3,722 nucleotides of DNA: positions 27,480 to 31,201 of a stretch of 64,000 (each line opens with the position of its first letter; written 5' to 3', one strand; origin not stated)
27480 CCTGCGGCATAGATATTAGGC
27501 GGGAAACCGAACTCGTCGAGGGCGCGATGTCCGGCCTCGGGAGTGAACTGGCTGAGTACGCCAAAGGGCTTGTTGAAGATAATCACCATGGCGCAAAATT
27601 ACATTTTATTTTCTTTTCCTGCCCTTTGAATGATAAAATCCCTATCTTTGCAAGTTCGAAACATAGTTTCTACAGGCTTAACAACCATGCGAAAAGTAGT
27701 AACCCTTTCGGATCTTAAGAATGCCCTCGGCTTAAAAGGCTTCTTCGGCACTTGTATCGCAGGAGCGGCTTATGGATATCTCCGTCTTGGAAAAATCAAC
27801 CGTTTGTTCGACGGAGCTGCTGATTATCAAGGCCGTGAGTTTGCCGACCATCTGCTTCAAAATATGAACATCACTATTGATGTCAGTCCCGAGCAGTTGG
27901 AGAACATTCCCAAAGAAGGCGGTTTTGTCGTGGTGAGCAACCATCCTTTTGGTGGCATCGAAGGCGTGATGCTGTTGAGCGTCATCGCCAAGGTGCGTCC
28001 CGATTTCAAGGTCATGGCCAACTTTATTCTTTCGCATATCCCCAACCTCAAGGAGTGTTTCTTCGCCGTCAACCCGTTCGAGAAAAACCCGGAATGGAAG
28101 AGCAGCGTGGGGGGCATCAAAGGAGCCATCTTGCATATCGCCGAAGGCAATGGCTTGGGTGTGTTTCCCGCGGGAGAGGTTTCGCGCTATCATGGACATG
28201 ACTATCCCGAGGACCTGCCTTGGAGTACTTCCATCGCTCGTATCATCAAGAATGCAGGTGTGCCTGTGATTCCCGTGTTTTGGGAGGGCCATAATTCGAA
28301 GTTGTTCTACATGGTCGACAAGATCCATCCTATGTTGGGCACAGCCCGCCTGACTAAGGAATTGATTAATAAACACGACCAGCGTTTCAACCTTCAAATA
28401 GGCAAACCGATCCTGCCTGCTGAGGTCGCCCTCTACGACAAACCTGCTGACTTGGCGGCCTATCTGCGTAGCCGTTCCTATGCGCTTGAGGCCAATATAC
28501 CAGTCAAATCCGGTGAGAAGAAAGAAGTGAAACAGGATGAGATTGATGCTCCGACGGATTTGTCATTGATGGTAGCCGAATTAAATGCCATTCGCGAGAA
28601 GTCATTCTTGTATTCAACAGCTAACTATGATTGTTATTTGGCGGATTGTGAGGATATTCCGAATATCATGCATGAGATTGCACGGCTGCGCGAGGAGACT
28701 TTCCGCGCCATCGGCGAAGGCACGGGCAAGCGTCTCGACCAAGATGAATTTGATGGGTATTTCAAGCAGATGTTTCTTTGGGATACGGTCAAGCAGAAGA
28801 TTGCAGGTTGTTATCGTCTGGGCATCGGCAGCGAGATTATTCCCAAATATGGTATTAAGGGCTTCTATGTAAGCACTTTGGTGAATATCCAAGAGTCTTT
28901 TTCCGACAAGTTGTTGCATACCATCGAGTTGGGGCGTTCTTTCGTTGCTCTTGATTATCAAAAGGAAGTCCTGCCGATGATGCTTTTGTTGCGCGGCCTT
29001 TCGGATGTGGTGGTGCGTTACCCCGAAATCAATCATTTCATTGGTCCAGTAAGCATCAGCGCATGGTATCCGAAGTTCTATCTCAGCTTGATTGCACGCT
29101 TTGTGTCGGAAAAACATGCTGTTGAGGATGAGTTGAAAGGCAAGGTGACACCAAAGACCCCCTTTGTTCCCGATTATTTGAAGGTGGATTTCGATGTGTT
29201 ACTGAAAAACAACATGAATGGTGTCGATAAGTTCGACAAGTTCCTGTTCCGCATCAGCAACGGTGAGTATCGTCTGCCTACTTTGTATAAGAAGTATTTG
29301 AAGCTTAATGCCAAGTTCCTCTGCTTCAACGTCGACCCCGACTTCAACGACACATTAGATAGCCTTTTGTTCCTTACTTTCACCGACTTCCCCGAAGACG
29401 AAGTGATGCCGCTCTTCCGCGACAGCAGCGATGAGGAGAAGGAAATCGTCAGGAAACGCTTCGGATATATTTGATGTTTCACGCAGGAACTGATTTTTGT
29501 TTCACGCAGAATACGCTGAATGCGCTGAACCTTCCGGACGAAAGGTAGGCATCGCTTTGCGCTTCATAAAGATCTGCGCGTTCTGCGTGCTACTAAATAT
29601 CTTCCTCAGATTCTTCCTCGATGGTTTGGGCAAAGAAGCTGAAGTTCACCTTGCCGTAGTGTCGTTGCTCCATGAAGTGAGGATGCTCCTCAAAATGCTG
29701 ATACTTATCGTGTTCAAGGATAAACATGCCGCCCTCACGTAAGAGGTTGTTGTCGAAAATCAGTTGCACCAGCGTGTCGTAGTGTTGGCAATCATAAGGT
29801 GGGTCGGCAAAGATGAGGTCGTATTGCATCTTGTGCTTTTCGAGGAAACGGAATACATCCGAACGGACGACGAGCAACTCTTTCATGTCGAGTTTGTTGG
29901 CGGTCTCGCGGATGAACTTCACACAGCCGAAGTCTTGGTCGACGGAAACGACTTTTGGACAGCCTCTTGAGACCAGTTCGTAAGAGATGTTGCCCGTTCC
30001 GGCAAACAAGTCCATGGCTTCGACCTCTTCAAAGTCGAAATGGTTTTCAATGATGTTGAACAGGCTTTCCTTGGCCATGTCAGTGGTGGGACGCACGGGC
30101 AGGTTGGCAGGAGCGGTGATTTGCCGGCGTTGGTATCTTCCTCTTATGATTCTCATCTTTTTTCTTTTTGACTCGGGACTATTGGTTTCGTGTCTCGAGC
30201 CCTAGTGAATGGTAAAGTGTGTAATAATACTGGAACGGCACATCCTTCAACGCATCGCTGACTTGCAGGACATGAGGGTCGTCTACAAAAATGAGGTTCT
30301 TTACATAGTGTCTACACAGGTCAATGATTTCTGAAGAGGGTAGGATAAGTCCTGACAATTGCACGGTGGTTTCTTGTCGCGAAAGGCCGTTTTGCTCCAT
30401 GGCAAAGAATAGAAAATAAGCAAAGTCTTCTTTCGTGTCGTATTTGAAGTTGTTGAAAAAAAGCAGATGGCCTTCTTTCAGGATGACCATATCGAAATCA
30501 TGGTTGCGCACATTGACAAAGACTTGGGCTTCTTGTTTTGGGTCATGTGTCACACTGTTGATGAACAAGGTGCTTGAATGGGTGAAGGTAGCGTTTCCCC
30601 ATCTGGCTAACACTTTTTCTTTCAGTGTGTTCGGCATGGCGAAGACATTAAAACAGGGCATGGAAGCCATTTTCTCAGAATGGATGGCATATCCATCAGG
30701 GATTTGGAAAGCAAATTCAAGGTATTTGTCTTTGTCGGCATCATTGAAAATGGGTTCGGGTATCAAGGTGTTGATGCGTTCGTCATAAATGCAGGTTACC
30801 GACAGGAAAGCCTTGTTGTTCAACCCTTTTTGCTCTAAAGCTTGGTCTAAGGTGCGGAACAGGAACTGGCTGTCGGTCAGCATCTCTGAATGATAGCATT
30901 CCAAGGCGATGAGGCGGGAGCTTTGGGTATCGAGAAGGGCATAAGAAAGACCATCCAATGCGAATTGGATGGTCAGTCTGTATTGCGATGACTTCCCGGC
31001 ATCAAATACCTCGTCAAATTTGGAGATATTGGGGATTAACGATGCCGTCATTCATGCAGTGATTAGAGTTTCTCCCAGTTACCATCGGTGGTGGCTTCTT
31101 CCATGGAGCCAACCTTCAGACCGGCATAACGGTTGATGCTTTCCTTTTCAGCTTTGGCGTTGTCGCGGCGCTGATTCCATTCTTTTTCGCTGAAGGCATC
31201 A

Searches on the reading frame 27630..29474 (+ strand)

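Call 56: search_protein_families(library=pfam, proteins=[window:27630-29474:+], max_evalue=0.00001)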
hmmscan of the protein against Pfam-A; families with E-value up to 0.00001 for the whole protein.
window:27630-29474:+ (614 aa): 3 families
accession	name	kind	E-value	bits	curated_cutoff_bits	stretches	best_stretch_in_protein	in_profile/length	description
PF13444.12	Acetyltransf_5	-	1.2e-18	68.1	22.4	1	353-452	1-100/102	Acetyltransferase (GNAT) domain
PF19576.4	Acyltransf_2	-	1.5e-18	67.1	27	1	56-288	31-261/266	Acyltransferase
PF01553.26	Acyltransferase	-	5.3e-08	33.2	23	1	88-217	5-130/132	Acyltransferase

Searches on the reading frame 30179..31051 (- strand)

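Call 56: search_protein_families(library=pfam, proteins=[window:30179-31051:-], max_evalue=0.00001)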
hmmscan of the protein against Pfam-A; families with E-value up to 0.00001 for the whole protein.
window:30179-31051:- (290 aa): 1 family
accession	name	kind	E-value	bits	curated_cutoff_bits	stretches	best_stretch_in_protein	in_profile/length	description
PF12864.12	DUF3822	-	6e-52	176.7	24.9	1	14-253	2-241/241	Protein of unknown function (DUF3822)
